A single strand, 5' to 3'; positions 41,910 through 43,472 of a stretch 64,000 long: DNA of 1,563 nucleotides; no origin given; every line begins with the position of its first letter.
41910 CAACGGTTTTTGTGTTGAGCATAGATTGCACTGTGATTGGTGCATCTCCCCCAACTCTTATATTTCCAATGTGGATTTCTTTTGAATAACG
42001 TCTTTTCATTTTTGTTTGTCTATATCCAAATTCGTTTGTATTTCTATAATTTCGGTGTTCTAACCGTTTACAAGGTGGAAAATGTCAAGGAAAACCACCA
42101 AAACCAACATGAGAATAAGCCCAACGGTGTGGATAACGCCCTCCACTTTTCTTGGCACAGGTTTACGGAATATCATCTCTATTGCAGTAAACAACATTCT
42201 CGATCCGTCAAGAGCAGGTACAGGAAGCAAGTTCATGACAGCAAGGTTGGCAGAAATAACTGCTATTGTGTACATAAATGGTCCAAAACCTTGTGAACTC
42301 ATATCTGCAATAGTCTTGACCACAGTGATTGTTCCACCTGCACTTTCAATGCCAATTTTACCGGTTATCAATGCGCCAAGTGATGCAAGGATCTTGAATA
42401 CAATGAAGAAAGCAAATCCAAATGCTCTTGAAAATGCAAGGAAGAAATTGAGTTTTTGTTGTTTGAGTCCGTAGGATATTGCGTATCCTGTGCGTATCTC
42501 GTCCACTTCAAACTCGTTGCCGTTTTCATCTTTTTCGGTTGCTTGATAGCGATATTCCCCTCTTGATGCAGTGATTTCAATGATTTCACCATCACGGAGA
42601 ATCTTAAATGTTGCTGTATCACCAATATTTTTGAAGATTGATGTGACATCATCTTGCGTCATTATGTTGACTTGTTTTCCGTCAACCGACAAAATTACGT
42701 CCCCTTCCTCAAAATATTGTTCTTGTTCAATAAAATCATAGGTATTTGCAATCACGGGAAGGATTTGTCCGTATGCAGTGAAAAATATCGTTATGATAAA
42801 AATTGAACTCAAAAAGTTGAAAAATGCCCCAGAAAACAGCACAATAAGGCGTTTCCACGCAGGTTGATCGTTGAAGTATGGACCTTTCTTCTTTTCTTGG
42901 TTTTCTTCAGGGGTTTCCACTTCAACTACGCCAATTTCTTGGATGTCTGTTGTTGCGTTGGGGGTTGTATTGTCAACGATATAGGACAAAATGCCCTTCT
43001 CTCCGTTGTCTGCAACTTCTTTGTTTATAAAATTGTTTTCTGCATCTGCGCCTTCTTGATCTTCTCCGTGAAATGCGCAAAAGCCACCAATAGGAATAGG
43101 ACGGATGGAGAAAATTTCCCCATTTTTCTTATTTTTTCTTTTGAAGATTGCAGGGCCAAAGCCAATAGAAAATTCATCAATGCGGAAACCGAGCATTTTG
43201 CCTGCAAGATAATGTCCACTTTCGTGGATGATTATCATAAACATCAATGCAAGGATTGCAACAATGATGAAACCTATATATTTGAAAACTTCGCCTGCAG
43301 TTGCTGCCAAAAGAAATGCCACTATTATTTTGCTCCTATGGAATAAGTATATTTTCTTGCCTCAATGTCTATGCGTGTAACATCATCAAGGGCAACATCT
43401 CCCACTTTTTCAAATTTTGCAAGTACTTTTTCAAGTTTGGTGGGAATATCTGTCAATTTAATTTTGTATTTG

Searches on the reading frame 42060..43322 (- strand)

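Call 49: search_protein_families(library=pfam, proteins=[window:42060-43322:-], max_evalue=0.00001)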
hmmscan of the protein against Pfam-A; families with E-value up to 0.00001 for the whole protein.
window:42060-43322:- (420 aa): 2 families
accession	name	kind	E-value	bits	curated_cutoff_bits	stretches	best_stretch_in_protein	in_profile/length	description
PF02163.28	Peptidase_M50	-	4.7e-55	186.8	27.2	1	22-408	2-221/221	Peptidase family M50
PF13180.12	PDZ_2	-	1.7e-06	28.7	27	1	201-251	28-77/80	PDZ domain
